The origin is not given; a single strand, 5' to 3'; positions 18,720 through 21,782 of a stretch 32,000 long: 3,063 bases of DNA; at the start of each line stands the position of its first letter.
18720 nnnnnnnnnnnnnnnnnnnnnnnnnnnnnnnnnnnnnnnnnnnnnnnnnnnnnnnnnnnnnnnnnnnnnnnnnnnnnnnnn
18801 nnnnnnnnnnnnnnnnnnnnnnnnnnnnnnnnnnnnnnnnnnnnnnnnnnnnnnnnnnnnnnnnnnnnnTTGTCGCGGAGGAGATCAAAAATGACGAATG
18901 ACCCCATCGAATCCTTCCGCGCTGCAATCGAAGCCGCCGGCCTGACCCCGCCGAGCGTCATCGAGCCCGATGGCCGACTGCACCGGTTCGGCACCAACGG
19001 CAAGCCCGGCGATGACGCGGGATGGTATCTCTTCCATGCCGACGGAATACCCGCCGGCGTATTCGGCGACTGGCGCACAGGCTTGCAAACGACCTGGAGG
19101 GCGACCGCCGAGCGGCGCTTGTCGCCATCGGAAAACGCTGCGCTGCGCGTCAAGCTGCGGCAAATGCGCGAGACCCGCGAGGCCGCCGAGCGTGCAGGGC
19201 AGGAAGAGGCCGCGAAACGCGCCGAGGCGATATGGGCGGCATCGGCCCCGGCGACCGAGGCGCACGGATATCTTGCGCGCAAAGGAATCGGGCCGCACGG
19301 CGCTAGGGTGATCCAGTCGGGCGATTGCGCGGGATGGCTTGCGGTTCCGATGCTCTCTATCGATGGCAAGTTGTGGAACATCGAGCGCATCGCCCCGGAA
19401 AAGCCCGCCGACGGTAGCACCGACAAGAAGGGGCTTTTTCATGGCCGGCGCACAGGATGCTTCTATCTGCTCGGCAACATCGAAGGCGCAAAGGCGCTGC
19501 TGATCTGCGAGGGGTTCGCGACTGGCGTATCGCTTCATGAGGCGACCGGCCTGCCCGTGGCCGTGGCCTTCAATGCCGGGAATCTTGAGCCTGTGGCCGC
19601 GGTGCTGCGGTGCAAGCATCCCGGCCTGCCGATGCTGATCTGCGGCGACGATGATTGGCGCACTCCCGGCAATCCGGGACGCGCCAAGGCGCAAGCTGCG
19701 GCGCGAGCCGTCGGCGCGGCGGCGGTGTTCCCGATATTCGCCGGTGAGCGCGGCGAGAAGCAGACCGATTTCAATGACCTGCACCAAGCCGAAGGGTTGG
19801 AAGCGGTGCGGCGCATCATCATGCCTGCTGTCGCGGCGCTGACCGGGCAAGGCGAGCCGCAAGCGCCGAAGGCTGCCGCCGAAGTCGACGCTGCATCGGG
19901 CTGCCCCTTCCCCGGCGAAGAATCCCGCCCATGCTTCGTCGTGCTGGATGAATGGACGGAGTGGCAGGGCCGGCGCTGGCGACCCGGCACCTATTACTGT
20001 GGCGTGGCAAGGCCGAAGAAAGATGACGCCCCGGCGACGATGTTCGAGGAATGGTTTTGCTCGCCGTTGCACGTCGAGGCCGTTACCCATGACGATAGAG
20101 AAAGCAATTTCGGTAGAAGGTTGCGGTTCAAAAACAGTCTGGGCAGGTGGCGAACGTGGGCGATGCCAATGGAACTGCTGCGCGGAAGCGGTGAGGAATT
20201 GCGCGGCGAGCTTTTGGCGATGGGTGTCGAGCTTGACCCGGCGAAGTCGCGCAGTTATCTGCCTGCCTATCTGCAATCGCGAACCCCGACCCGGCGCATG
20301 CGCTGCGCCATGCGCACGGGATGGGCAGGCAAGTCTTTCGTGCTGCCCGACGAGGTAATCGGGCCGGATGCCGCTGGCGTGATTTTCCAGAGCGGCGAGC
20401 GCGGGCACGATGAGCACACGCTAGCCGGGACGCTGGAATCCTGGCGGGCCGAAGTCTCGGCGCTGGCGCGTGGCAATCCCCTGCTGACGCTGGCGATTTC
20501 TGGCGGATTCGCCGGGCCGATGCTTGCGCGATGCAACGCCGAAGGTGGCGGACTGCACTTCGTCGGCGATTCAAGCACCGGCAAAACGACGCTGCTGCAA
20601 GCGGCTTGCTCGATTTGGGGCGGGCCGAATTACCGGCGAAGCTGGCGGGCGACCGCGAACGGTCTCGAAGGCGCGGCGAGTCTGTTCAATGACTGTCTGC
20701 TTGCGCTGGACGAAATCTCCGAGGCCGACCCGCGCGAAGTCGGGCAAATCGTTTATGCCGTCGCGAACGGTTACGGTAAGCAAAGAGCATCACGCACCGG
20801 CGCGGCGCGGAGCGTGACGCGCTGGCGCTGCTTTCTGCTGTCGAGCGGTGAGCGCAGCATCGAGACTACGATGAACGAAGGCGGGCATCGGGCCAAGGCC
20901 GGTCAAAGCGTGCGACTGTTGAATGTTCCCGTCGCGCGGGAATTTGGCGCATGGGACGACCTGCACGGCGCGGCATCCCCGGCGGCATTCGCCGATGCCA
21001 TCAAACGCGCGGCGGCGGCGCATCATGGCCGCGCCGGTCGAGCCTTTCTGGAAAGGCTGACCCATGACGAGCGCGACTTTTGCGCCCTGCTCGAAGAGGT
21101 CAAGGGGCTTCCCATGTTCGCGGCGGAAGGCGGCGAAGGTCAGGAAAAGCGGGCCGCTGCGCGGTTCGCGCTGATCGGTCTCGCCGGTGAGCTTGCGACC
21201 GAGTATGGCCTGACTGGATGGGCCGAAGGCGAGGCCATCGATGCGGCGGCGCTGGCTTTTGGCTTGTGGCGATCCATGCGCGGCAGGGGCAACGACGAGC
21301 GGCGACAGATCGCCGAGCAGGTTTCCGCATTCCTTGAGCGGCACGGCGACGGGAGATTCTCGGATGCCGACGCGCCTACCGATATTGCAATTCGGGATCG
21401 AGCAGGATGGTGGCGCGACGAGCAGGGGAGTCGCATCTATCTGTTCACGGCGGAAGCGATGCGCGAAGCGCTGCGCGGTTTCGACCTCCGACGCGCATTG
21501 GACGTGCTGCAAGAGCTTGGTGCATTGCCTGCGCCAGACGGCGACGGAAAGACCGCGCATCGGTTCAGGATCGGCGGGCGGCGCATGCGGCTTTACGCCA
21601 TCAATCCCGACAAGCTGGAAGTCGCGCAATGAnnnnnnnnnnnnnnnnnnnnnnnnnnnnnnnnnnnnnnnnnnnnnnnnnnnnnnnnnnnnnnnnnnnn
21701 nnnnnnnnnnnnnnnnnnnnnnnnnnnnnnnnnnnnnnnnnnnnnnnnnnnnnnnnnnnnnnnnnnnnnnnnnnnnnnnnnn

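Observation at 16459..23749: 7.3-kb int/alpA/primase-helicase island bounded by a perfect 22-bp repeat: candidate minimalist phage satellite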

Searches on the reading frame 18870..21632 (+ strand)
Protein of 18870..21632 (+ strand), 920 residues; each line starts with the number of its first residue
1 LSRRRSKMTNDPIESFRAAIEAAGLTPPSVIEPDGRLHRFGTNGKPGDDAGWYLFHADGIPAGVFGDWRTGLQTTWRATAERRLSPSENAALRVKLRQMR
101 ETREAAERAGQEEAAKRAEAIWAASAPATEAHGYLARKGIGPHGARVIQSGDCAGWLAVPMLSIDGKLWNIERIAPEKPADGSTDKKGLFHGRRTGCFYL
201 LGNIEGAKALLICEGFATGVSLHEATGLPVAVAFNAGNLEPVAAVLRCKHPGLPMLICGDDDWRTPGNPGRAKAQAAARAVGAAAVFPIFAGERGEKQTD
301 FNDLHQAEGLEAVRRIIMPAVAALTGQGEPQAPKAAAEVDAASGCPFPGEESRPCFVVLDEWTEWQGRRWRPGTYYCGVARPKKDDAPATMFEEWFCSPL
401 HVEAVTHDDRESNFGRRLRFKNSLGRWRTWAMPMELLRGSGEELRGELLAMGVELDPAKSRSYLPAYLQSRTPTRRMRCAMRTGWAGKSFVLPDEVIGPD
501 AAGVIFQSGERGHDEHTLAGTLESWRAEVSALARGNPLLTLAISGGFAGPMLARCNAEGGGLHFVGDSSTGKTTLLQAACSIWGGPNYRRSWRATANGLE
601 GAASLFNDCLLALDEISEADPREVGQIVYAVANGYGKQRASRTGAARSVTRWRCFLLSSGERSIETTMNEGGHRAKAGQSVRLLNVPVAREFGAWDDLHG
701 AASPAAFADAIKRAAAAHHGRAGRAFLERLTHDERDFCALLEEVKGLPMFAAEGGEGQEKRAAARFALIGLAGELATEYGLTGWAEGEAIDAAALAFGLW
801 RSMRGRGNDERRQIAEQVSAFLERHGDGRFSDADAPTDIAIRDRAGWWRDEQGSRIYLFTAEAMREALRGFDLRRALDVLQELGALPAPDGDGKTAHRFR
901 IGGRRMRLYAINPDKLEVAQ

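Call 11: search_protein_families(library=pfam, proteins=[window:18870-21632:+], max_evalue=0.1)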
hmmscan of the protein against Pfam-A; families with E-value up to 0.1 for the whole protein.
window:18870-21632:+ (920 aa): 5 families
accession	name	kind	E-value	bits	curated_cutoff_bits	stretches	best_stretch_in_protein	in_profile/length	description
PF06048.17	DUF927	-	1.5e-96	323.8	22.6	1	384-650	14-283/284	Domain of unknown function (DUF927)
PF13362.12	Toprim_3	-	7.3e-11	42.8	27.2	1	210-309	2-93/95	Toprim domain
PF13662.12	Toprim_4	-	9.3e-05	23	25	1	209-280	2-73/85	Toprim domain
PF07409.17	GP46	-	0.013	15.9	28.6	1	831-868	11-55/101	Phage protein GP46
PF20661.2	SutA-RBD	-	0.053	13.3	29.3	0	809-824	5-20/35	SutA RNAP-binding domain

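Call 12: search_protein_families(library=phrogs, proteins=[window:18870-21632:+], max_evalue=0.1)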
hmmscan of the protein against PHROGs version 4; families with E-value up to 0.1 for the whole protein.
window:18870-21632:+ (920 aa): 10 families
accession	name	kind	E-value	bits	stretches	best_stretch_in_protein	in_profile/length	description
phrog_1139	-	DNA, RNA and nucleotide metabolism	6.9e-96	323.1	1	172-915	137-891/895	DNA primase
phrog_2249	-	DNA, RNA and nucleotide metabolism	4.2e-79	268.1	1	32-328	35-330/802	DNA primase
phrog_35358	-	DNA, RNA and nucleotide metabolism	9.1e-56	190.4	1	31-322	27-362/968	DNA primase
phrog_8841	-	DNA, RNA and nucleotide metabolism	9.5e-43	147.8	1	476-914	204-615/633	DNA primase/helicase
phrog_4913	-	DNA, RNA and nucleotide metabolism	4e-27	95.5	1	72-315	120-373/1290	replication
phrog_510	-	DNA, RNA and nucleotide metabolism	2.6e-24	86.9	1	88-333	113-373/667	DNA primase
phrog_25314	-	unknown function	7.2e-14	51.9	1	448-736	496-790/1010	-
phrog_25777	-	DNA, RNA and nucleotide metabolism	7.9e-13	48.4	1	106-333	144-363/907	DNA primase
phrog_1313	-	DNA, RNA and nucleotide metabolism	9.2e-06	25.8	1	226-313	3-95/568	DNA helicase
phrog_1156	-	DNA, RNA and nucleotide metabolism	0.046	13.2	1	562-625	561-630/855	DNA primase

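Call 14: search_protein_families(library=ncbifam, proteins=[window:18870-21632:+], max_evalue=0.001)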
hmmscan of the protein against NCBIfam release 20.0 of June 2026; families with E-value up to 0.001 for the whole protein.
window:18870-21632:+ (920 aa): 1 family
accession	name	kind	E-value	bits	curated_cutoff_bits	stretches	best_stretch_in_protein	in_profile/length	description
NF047345.1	SCCmet_Cch1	equivalog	5.5e-16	58.2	700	1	561-666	188-298/542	cassette chromosome replicative helicase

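Call 26: find_homologous_proteins(query=window:18891-21632:+, max_evalue=1e-20)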
Query window:18891-21632:+ (913 aa): 2072 proteins with E <= 1e-20 among 8000 candidates; the best 120 are listed.
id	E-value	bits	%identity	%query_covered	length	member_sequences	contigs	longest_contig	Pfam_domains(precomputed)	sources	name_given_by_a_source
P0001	0.0e+0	2092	100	100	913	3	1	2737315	PF06048.18,PF13362.13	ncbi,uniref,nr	ncbi:DUF927 domain-containing protein [Sulfuricystis thermophila]|uniref:DUF927 domain-containing pr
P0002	0.0e+0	1470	71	100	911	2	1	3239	PF06048.18,PF13662.13,PF13362.13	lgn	-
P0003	0.0e+0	1445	69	100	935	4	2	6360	PF06048.18,PF13362.13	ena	-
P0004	0.0e+0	1431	69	100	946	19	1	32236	PF06048.18,PF13662.13,PF13362.13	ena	-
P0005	0.0e+0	1414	67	100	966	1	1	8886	PF06048.18,PF13662.13,PF13362.13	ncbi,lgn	-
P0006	0.0e+0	1409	67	100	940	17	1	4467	PF06048.18,PF13662.13,PF13362.13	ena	-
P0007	0.0e+0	1400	66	100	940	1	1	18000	PF06048.18,PF13662.13,PF13362.13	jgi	jgi:putative DNA primase/helicase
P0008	0.0e+0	1390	66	100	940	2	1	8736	PF06048.18,PF13662.13,PF13362.13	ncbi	-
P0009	0.0e+0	1381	68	100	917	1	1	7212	PF06048.18,PF13662.13,PF13362.13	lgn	-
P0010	0.0e+0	1379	66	100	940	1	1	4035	PF06048.18,PF13662.13,PF13362.13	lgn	-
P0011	0.0e+0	1376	66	100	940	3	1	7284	PF06048.18,PF13662.13,PF13362.13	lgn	-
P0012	0.0e+0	1366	64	100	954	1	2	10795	PF06048.18,PF13662.13,PF13362.13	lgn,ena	-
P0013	0.0e+0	1356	64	100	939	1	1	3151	PF06048.18,PF13662.13,PF13362.13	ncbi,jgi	jgi:putative DNA primase/helicase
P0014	0.0e+0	1351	64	100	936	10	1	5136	PF06048.18,PF13662.13,PF13362.13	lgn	-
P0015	0.0e+0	1349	64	100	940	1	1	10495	PF06048.18,PF13362.13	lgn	-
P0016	0.0e+0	1337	64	100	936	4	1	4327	PF06048.18,PF13662.13,PF13362.13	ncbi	-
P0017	0.0e+0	1325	64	100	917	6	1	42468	PF06048.18,PF13662.13,PF13362.13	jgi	jgi:putative DNA primase/helicase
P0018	0.0e+0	1324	66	99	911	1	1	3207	PF06048.18,PF13662.13,PF13362.13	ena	-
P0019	0.0e+0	1321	64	100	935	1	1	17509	PF06048.18,PF13662.13,PF13362.13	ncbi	-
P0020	0.0e+0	1319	65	100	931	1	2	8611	PF06048.18,PF13662.13,PF13362.13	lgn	-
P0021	0.0e+0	1310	65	99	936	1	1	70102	PF06048.18,PF13362.13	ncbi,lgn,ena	-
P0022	0.0e+0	1302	64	100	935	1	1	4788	PF06048.18,PF13662.13,PF13362.13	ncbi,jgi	jgi:putative DNA primase/helicase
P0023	0.0e+0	1301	64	99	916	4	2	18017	PF06048.18,PF13662.13,PF13362.13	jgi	-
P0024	0.0e+0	1293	64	100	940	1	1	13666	PF06048.18,PF13662.13,PF13362.13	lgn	-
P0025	0.0e+0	1277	63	99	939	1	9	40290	PF06048.18,PF13662.13,PF13362.13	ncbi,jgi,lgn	jgi:putative DNA primase/helicase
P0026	0.0e+0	1277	63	100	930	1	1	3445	PF06048.18,PF13662.13,PF13362.13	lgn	-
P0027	0.0e+0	1275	64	99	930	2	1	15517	PF06048.18,PF13662.13,PF13362.13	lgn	-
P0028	0.0e+0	1275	63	99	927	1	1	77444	PF06048.18,PF13362.13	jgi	jgi:putative DNA primase/helicase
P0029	0.0e+0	1266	63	99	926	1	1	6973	PF06048.18,PF13662.13,PF13362.13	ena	-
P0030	0.0e+0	1259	62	99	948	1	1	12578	PF06048.18,PF13662.13,PF13362.13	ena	-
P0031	0.0e+0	1257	61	100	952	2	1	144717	PF06048.18,PF13662.13,PF13362.13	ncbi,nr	ncbi:MAG: hypothetical protein BroJett026_34670 [Betaproteobacteria bacterium]|nr:MAG: hypothetical 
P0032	0.0e+0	1248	62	99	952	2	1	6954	PF06048.18,PF13662.13,PF13362.13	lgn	-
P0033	0.0e+0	1243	63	99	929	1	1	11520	PF06048.18,PF13662.13,PF13362.13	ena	-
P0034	0.0e+0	1234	60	99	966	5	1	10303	PF06048.18,PF13662.13,PF13362.13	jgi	jgi:putative DNA primase/helicase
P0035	0.0e+0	1221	61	99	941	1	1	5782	PF06048.18,PF13662.13,PF13362.13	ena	-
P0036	0.0e+0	1212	61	99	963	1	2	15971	PF06048.18,PF13662.13,PF13362.13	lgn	-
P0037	0.0e+0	1212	59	99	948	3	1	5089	PF06048.18,PF13662.13,PF13362.13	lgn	-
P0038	0.0e+0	1203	59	99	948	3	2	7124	PF06048.18,PF13662.13,PF13362.13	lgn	-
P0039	0.0e+0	1203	59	100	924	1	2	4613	PF06048.18,PF13362.13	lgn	-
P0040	0.0e+0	1202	64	91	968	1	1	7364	PF06048.18,PF08707.17,PF13362.13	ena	-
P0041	0.0e+0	1196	60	99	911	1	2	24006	PF06048.18,PF13662.13,PF13362.13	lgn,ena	-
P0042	0.0e+0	1194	63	92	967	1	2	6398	PF06048.18,PF08707.17,PF13362.13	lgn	-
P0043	0.0e+0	1194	65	87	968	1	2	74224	PF06048.18,PF08707.17,PF13362.13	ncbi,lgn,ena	-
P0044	0.0e+0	1192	60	99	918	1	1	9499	PF06048.18,PF13662.13,PF13362.13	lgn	-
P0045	0.0e+0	1191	60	98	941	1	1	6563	PF06048.18,PF13362.13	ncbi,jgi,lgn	jgi:putative DNA primase/helicase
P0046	0.0e+0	1190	58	99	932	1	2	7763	PF06048.18,PF13362.13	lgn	-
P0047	0.0e+0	1186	60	100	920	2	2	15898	PF06048.18,PF13662.13,PF13362.13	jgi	jgi:putative DNA primase/helicase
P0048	0.0e+0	1186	59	99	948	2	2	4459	PF06048.18,PF13662.13,PF13362.13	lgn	-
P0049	0.0e+0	1185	57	99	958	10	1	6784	PF06048.18,PF13662.13,PF13362.13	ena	-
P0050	0.0e+0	1185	56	99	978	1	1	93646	PF06048.18,PF13662.13,PF13362.13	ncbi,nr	ncbi:MAG: DUF927 domain-containing protein [Rhodocyclaceae bacterium]|nr:DUF927 domain-containing pr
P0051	0.0e+0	1183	68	63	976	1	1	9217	PF06048.18,PF13662.13,PF13362.13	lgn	-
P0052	0.0e+0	1181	60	99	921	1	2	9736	PF06048.18,PF13662.13,PF13362.13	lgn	-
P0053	0.0e+0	1181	60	99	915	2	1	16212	PF06048.18,PF13662.13,PF13362.13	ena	-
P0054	0.0e+0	1179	60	100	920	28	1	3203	PF06048.18,PF13662.13,PF13362.13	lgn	-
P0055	0.0e+0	1176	66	86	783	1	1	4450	PF06048.18,PF13662.13,PF13362.13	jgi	jgi:putative DNA primase/helicase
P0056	0.0e+0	1176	57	100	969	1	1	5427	PF06048.18,PF13662.13,PF13362.13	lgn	-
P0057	0.0e+0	1175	59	100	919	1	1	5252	PF06048.18,PF13662.13,PF13362.13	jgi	jgi:putative DNA primase/helicase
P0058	0.0e+0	1175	66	82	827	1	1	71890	PF06048.18,PF13662.13,PF13362.13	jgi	-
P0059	0.0e+0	1175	59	99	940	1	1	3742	PF06048.18,PF13662.13,PF13362.13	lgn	-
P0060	0.0e+0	1174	56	100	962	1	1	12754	PF06048.18,PF13662.13,PF13362.13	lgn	-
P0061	0.0e+0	1174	60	100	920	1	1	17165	PF06048.18,PF13662.13,PF13362.13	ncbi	-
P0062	0.0e+0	1173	57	100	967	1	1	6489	PF06048.18,PF13662.13,PF13362.13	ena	-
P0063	0.0e+0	1172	60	99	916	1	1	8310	PF06048.18,PF13662.13,PF13362.13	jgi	jgi:putative DNA primase/helicase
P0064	0.0e+0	1172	60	100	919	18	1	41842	PF06048.18,PF13662.13,PF13362.13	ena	-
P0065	0.0e+0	1171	60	99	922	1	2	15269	PF06048.18,PF13662.13,PF13362.13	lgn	-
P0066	0.0e+0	1170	59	99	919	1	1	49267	PF06048.18,PF13662.13,PF13362.13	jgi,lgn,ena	-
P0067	0.0e+0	1170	61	92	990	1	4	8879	PF06048.18,PF08707.17,PF13362.13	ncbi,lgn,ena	-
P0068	0.0e+0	1169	62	99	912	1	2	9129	PF06048.18,PF13662.13,PF13362.13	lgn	-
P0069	0.0e+0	1169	57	99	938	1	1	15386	PF06048.18,PF13662.13,PF13362.13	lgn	-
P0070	0.0e+0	1169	56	100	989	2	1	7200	PF06048.18,PF13662.13,PF13362.13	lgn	-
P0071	0.0e+0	1168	56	100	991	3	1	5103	PF06048.18,PF13662.13,PF13362.13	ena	-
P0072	0.0e+0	1168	59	100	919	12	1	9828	PF06048.18,PF13662.13,PF13362.13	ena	-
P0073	0.0e+0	1167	59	99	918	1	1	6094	PF06048.18,PF13662.13,PF13362.13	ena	-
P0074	0.0e+0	1167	60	99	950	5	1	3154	PF06048.18,PF13662.13,PF13362.13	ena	-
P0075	0.0e+0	1167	57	100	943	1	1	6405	PF06048.18,PF13662.13,PF13362.13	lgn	-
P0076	0.0e+0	1166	58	100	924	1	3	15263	PF06048.18,PF13662.13,PF13362.13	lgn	-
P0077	0.0e+0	1166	56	100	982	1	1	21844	PF06048.18,PF13662.13,PF13362.13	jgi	-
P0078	0.0e+0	1166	59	100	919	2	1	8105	PF06048.18,PF13662.13,PF13362.13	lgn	-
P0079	0.0e+0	1165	59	100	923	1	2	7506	PF06048.18,PF13662.13,PF13362.13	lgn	-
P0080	0.0e+0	1165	56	99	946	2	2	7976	PF06048.18,PF13362.13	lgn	-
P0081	0.0e+0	1165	60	99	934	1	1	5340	PF06048.18,PF13662.13,PF13362.13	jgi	-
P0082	0.0e+0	1165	58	100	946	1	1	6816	PF06048.18,PF13662.13,PF13362.13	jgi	-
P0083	0.0e+0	1164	59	99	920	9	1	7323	PF06048.18,PF13362.13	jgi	jgi:putative DNA primase/helicase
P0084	0.0e+0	1164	56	99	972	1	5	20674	PF06048.18,PF13662.13,PF13362.13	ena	-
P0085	0.0e+0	1163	56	100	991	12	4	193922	PF06048.18,PF13662.13,PF13362.13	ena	-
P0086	0.0e+0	1162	56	100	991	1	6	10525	PF06048.18,PF13662.13,PF13362.13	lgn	-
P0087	0.0e+0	1160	56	100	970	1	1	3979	PF06048.18,PF13662.13,PF13362.13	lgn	-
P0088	0.0e+0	1160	59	100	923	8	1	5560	PF06048.18,PF13662.13,PF13362.13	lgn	-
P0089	0.0e+0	1160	58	99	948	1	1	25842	PF06048.18,PF13662.13,PF13362.13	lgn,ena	-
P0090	0.0e+0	1159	59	99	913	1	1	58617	PF06048.18,PF13662.13,PF13362.13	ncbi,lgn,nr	ncbi:MAG: DUF927 domain-containing protein [Burkholderiales bacterium]|nr:DUF927 domain-containing p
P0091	0.0e+0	1159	56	99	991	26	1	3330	PF06048.18,PF13662.13,PF13362.13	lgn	-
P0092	0.0e+0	1158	57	100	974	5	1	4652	PF06048.18,PF13362.13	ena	-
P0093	0.0e+0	1158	55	100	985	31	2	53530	PF06048.18,PF13662.13,PF13362.13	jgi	-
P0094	0.0e+0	1158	56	98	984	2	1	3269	PF06048.18,PF13662.13,PF13362.13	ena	-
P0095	0.0e+0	1157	56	100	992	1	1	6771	PF06048.18,PF13662.13,PF13362.13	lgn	-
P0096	0.0e+0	1157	59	99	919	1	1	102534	PF06048.18,PF13662.13,PF13362.13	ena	-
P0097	0.0e+0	1157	55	100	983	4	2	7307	PF06048.18,PF13662.13,PF13362.13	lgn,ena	-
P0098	0.0e+0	1157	56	100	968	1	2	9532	PF06048.18,PF13662.13,PF13362.13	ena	-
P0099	0.0e+0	1157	57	99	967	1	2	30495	PF06048.18,PF13662.13,PF13362.13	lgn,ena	-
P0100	0.0e+0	1156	59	100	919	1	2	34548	PF06048.18,PF13662.13,PF13362.13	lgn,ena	-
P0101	0.0e+0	1156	57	99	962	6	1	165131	PF06048.18,PF13662.13,PF13362.13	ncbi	-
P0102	0.0e+0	1156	57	99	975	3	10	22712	PF06048.18,PF13662.13,PF13362.13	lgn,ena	-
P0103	0.0e+0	1155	56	99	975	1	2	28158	PF06048.18,PF13662.13,PF13362.13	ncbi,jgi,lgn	jgi:putative DNA primase/helicase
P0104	0.0e+0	1155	55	100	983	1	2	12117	PF06048.18,PF13662.13,PF13362.13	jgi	jgi:putative DNA primase/helicase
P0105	0.0e+0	1155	59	100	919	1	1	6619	PF06048.18,PF13662.13,PF13362.13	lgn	-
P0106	0.0e+0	1155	60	99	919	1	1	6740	PF06048.18,PF13662.13,PF13362.13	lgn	-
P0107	0.0e+0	1155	56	100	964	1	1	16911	PF06048.18,PF13662.13,PF13362.13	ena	-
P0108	0.0e+0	1155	61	99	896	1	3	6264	PF06048.18,PF13662.13,PF13362.13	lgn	-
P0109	0.0e+0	1154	63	68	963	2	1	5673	PF06048.18,PF13662.13,PF13362.13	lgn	-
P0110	0.0e+0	1153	56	100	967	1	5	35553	PF06048.18,PF13662.13,PF13362.13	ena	-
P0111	0.0e+0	1153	56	100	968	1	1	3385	PF06048.18,PF13662.13,PF13362.13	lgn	-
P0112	0.0e+0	1153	57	99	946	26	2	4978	PF06048.18,PF13662.13,PF13362.13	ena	-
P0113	0.0e+0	1153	56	99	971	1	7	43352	PF06048.18,PF13662.13,PF13362.13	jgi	jgi:putative DNA primase/helicase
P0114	0.0e+0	1152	55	99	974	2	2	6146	PF06048.18,PF13662.13,PF13362.13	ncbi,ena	-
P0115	0.0e+0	1152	56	99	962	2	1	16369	PF06048.18,PF13662.13,PF13362.13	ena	-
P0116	0.0e+0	1152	57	99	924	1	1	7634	PF06048.18,PF13662.13,PF13362.13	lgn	-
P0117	0.0e+0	1151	54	100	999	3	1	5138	PF06048.18,PF13662.13,PF13362.13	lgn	-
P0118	0.0e+0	1151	57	98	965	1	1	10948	PF06048.18,PF13662.13,PF13362.13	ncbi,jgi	jgi:putative DNA primase/helicase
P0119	0.0e+0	1151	56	100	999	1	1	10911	PF06048.18,PF13662.13,PF13362.13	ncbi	-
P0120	0.0e+0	1150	56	100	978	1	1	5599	PF06048.18,PF13662.13,PF13362.13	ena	-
